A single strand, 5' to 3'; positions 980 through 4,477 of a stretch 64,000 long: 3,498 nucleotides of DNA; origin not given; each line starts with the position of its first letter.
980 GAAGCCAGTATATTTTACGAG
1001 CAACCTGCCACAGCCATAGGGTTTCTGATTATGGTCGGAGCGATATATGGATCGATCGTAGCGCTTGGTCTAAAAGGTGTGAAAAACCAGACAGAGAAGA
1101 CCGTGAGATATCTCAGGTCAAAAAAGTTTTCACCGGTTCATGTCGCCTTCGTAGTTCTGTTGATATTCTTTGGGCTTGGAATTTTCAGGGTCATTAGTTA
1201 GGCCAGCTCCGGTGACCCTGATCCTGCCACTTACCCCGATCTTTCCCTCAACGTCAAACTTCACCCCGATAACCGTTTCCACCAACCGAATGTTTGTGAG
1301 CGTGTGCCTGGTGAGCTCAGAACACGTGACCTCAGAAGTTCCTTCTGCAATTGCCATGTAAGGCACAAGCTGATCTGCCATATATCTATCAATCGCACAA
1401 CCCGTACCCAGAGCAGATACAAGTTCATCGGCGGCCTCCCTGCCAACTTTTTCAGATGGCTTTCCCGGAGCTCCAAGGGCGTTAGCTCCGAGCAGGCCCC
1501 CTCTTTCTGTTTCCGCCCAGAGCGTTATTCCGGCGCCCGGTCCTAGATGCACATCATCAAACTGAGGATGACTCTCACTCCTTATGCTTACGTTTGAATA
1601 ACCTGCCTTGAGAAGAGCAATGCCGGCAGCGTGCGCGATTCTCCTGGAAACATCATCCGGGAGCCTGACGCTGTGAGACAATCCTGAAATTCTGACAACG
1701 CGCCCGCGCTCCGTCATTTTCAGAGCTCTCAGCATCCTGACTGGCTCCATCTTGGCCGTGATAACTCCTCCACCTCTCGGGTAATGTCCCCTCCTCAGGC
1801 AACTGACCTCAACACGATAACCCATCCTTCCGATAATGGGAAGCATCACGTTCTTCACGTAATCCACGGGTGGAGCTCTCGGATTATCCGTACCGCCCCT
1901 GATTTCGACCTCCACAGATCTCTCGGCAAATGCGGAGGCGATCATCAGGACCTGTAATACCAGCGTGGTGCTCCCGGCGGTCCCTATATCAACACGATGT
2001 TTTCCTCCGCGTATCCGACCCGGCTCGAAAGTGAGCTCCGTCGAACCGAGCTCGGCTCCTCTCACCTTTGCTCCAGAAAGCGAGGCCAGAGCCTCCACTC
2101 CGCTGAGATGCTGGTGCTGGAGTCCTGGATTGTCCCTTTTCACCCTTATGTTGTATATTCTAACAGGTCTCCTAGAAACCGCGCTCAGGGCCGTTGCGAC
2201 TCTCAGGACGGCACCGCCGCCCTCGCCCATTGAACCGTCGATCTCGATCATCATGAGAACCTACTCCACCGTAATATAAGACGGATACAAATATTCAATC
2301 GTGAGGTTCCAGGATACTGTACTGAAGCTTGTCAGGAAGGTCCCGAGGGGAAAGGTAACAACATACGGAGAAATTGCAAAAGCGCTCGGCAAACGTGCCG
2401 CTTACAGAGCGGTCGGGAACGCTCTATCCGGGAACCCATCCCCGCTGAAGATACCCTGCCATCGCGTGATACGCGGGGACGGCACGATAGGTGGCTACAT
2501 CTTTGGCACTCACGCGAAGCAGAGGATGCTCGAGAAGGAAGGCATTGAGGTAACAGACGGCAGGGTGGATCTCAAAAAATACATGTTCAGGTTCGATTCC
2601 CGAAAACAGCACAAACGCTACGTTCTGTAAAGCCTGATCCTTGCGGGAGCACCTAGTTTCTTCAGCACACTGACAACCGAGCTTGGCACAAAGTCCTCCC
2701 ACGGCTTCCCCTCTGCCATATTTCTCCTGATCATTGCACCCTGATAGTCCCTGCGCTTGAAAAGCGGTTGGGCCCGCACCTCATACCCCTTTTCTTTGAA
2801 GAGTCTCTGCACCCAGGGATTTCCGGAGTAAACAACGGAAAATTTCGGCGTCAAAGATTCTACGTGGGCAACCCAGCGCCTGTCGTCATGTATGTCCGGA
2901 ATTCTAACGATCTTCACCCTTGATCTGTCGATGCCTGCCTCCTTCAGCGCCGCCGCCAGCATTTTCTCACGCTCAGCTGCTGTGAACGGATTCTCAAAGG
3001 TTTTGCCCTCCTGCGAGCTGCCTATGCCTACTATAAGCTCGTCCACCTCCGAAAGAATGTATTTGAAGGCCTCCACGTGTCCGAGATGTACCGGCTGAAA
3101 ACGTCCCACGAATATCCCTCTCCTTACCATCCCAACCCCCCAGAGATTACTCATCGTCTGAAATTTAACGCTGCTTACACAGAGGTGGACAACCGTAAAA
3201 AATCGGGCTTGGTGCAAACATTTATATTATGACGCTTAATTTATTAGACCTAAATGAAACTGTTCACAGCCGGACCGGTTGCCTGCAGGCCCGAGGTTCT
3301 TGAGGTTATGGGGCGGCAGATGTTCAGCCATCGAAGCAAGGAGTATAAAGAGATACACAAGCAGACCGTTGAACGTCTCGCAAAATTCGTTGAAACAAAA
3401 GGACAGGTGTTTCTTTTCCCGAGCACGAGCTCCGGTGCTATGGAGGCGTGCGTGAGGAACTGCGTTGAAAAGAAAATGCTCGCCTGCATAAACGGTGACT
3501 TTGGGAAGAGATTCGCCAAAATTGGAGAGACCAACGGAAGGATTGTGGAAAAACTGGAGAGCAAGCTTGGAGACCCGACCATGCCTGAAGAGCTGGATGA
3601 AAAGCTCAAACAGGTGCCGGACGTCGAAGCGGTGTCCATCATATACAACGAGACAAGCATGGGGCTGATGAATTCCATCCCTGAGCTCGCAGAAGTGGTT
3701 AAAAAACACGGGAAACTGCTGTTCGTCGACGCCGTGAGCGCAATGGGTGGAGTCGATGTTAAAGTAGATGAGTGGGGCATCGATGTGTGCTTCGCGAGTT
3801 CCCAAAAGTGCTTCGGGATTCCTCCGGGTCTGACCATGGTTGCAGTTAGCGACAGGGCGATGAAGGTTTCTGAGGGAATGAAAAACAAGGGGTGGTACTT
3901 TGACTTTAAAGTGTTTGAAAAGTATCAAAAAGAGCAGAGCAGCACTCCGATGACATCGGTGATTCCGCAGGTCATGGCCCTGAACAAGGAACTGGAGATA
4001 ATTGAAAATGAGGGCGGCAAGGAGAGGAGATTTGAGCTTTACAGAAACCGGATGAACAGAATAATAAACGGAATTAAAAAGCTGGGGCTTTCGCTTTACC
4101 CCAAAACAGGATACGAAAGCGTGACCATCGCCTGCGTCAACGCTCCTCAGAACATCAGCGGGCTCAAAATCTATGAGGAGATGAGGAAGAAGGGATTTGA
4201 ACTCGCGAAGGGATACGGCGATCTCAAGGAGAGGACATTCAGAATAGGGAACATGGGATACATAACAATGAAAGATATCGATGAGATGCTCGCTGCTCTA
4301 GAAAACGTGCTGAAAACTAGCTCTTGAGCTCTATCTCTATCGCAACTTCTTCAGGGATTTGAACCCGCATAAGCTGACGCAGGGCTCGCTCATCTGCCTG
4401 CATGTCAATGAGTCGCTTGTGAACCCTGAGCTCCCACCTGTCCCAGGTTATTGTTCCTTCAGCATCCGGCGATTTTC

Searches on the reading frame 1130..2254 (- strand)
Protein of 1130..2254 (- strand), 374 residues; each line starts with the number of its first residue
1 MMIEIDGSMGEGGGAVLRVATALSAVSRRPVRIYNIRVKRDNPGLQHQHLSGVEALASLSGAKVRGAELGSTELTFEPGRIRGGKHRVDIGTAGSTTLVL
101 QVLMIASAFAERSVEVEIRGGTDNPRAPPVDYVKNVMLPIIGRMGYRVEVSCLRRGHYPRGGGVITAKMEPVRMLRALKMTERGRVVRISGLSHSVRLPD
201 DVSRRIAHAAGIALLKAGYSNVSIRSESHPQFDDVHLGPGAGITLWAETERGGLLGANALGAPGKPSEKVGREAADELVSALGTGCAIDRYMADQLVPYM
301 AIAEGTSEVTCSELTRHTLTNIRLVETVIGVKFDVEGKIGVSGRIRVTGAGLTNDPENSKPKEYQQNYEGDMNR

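Call 64: search_protein_families(library=pfam, proteins=[window:1130-2254:-], max_evalue=0.00001)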
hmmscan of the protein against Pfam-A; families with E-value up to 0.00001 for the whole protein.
window:1130-2254:- (374 aa): 2 families
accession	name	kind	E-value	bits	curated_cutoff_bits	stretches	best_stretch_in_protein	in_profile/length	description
PF01137.26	RTC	-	8.2e-84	280.6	27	1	9-335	1-221/221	RNA 3'-terminal phosphate cyclase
PF05189.18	RTC_insert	-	5.9e-26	91.3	23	1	181-281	1-100/102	RNA 3'-terminal phosphate cyclase (RTC), insert domain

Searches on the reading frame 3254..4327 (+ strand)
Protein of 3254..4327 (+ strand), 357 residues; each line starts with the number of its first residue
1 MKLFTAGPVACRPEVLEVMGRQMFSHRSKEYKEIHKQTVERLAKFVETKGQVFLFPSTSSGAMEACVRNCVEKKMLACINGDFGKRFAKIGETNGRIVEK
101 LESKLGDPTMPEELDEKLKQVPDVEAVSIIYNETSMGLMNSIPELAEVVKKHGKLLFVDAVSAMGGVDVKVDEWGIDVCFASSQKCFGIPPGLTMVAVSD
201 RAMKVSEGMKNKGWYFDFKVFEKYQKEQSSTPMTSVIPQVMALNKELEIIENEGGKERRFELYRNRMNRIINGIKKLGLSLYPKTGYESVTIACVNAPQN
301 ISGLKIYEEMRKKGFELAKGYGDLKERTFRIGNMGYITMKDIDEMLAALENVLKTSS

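Call 64: search_protein_families(library=pfam, proteins=[window:3254-4327:+], max_evalue=0.00001)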
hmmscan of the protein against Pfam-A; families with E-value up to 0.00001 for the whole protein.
window:3254-4327:+ (357 aa): 1 family
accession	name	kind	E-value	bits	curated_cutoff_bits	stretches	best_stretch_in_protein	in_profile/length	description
PF00266.25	Aminotran_5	-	8.5e-22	78.1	21.5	1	23-314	33-332/371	Aminotransferase class-V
